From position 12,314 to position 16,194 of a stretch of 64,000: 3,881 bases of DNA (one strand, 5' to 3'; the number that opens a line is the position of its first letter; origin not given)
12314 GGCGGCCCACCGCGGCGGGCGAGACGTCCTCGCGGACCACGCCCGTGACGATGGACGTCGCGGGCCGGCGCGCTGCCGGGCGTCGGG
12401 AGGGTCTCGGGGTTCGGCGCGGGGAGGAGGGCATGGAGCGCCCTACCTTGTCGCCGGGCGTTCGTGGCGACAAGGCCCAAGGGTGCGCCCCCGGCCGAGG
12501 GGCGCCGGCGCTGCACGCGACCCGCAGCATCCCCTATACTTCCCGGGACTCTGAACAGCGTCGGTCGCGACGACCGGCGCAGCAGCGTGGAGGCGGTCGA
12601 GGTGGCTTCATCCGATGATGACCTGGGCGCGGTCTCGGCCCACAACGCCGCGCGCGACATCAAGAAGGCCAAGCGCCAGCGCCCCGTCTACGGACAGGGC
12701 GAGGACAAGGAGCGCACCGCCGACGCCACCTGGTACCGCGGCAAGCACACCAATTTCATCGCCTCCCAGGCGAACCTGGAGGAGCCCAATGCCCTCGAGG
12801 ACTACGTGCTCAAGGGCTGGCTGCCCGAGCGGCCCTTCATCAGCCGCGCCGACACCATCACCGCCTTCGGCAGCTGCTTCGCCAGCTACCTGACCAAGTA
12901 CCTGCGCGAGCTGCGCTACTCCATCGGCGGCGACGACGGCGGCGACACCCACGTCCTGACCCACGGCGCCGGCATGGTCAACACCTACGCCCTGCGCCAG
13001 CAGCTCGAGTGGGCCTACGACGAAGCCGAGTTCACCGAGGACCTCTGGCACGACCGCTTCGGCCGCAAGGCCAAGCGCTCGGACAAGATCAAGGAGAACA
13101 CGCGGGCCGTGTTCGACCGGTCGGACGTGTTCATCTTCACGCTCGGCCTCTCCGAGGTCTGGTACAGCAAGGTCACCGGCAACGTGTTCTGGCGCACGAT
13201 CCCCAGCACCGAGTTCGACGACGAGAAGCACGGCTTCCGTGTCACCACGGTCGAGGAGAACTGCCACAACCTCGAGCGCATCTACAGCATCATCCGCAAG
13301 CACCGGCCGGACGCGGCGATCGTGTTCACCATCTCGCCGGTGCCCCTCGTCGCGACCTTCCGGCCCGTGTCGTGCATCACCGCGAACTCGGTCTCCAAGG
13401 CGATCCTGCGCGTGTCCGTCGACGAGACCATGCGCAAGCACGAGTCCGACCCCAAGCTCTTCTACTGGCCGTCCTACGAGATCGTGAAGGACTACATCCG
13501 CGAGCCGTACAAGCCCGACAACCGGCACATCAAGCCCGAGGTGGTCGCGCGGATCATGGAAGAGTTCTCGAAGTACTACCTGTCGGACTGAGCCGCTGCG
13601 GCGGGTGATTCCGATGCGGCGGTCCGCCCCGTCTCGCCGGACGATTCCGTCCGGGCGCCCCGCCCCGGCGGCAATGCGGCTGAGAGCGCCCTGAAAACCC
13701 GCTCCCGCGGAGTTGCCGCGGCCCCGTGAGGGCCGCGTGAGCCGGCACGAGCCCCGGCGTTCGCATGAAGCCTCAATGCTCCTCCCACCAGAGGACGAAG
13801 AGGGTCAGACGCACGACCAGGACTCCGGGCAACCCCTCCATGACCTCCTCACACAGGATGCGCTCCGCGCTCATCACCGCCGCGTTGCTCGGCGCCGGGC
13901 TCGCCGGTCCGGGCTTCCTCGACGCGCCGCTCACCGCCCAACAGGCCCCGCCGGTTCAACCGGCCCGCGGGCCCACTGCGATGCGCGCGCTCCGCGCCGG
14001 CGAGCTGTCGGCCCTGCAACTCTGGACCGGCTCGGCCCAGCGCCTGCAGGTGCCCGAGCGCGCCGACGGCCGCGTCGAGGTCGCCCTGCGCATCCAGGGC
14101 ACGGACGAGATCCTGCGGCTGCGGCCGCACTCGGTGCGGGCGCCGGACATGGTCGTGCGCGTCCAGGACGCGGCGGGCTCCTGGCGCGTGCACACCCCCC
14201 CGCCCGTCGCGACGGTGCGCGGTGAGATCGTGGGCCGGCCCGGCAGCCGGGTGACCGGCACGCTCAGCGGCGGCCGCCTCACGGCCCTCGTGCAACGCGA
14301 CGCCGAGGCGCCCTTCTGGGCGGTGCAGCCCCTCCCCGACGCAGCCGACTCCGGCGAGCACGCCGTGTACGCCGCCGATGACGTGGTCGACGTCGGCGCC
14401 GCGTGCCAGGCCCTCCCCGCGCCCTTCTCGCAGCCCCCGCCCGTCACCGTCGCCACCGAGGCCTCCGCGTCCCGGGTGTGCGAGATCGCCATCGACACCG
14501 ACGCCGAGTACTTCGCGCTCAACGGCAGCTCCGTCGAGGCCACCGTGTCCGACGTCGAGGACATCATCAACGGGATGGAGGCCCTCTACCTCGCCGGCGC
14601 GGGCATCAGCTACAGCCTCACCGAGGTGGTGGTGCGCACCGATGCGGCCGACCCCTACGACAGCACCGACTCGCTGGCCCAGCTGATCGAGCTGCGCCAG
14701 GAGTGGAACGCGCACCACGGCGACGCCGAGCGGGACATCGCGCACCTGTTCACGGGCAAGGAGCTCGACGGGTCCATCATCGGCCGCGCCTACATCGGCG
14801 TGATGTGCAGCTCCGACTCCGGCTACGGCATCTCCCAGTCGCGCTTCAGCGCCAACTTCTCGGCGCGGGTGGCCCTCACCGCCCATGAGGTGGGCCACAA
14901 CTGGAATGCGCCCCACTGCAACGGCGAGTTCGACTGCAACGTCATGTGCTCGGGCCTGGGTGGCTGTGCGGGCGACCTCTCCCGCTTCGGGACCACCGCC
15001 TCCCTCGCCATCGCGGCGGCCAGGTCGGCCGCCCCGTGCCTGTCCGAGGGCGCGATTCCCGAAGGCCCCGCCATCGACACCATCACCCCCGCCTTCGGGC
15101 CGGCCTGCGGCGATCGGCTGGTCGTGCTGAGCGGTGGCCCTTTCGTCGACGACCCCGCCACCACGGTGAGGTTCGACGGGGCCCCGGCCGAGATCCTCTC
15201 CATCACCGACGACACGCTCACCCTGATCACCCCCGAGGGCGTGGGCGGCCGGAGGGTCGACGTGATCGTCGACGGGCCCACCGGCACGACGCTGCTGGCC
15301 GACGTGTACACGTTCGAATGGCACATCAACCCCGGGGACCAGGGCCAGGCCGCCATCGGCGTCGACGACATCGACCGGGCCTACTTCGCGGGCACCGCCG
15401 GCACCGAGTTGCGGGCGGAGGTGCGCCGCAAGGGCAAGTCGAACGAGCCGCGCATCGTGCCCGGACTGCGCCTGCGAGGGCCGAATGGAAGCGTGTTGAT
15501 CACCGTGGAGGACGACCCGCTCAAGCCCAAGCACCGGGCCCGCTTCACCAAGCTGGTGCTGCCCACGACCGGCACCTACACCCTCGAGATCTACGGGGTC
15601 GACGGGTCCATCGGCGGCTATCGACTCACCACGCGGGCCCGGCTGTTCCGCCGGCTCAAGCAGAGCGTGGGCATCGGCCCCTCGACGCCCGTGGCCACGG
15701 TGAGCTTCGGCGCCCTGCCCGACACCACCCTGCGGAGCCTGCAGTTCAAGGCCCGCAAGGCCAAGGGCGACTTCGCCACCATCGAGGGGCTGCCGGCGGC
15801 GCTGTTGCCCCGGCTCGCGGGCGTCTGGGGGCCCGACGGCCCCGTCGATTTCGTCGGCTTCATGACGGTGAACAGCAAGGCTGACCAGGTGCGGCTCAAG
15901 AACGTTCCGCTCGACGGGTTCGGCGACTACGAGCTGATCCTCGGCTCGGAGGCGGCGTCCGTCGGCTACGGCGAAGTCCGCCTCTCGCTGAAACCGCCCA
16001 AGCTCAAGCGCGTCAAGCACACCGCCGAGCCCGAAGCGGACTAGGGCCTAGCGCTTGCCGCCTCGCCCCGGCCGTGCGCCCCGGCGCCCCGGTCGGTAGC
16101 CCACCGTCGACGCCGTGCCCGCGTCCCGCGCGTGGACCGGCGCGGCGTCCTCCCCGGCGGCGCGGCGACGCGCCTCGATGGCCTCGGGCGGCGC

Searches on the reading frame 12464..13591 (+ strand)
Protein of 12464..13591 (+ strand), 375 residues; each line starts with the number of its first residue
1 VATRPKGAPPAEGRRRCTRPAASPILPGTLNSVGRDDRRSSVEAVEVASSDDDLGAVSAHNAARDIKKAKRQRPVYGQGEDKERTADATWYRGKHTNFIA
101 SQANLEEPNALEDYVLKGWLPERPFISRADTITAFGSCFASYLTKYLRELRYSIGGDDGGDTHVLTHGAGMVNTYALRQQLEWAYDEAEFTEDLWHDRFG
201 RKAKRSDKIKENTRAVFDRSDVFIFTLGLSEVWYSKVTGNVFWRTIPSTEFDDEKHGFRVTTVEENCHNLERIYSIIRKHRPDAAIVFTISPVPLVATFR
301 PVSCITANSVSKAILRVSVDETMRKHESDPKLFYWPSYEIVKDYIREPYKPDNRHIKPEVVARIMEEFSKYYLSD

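Call 61: search_protein_families(library=pfam, proteins=[window:12464-13591:+], max_evalue=0.0001)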
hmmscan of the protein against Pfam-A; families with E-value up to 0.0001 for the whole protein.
window:12464-13591:+ (375 aa): 1 family
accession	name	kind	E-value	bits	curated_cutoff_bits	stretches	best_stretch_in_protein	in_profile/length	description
PF08885.17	GSCFA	-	9e-41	140.6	25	1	132-368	2-237/237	GSCFA family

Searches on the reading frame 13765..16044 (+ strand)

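Call 60: search_protein_families(library=pfam, proteins=[window:13765-16044:+], max_evalue=0.0001)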
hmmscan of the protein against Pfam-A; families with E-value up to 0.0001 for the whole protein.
window:13765-16044:+ (759 aa): 6 families
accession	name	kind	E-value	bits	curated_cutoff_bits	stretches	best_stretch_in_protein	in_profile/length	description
PF13688.12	Reprolysin_5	-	1.9e-19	71.1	27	1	236-401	2-169/196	Metallo-peptidase family M12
PF13582.12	Reprolysin_3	-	3e-12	47.6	22.4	1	263-384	3-122/123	Metallo-peptidase family M12B Reprolysin-like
PF01833.30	TIG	-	1.6e-10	41.3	20.9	1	435-510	1-77/84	IPT/TIG domain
PF13574.12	Reprolysin_2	-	9.6e-10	39.1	27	1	281-388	26-146/195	Metallo-peptidase family M12B Reprolysin-like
PF01421.25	Reprolysin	-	1.1e-09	39.1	20.8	1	240-401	4-162/200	Reprolysin (M12B) family zinc metalloprotease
PF13583.11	Reprolysin_4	-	1.8e-09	38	22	1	237-385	3-152/203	Metallo-peptidase family M12B Reprolysin-like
